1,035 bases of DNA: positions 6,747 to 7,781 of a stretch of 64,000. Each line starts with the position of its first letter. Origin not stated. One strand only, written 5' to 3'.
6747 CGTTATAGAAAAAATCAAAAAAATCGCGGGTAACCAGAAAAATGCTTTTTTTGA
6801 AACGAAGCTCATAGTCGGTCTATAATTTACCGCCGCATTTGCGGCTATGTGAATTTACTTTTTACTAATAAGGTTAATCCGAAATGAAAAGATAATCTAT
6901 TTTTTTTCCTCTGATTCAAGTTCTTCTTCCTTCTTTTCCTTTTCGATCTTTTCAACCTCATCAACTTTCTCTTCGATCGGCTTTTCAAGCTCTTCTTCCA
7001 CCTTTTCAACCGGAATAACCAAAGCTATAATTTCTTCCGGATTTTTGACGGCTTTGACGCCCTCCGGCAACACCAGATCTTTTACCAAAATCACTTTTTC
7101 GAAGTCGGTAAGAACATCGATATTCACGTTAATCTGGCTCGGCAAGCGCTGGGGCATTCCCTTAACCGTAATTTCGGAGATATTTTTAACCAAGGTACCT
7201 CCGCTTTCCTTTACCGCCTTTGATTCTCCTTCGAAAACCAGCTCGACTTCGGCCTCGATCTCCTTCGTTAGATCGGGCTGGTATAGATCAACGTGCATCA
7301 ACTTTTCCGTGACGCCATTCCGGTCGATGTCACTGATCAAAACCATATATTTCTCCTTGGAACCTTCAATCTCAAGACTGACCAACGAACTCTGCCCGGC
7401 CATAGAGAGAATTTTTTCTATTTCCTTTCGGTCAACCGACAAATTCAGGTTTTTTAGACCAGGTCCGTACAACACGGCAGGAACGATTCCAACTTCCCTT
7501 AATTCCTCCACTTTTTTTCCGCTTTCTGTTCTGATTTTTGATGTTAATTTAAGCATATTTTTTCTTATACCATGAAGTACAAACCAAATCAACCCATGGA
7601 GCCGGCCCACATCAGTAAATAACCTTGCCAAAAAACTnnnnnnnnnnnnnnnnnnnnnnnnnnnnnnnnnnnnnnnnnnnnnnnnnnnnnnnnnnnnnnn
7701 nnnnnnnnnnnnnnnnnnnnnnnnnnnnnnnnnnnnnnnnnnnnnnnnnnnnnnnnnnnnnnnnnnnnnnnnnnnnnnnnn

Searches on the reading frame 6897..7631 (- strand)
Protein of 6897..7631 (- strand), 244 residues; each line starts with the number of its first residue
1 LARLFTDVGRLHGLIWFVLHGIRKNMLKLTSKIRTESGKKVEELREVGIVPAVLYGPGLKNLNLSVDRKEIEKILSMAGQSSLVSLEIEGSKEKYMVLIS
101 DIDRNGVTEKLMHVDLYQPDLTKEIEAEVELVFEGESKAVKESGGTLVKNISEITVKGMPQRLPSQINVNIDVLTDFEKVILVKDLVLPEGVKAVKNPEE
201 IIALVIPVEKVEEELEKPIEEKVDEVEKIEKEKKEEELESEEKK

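Call 16: search_protein_families(library=pfam, proteins=[window:6897-7631:-], max_evalue=0.001)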
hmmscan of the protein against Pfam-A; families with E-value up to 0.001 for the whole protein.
window:6897-7631:- (244 aa): 2 families
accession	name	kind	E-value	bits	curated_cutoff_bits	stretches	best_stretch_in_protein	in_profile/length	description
PF01386.24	Ribosomal_L25p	-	3.8e-19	69.4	23.6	1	31-116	3-82/82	Ribosomal L25p family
PF14693.11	Ribosomal_TL5_C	-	5.4e-17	62.4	27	1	124-207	1-82/84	Ribosomal protein TL5, C-terminal domain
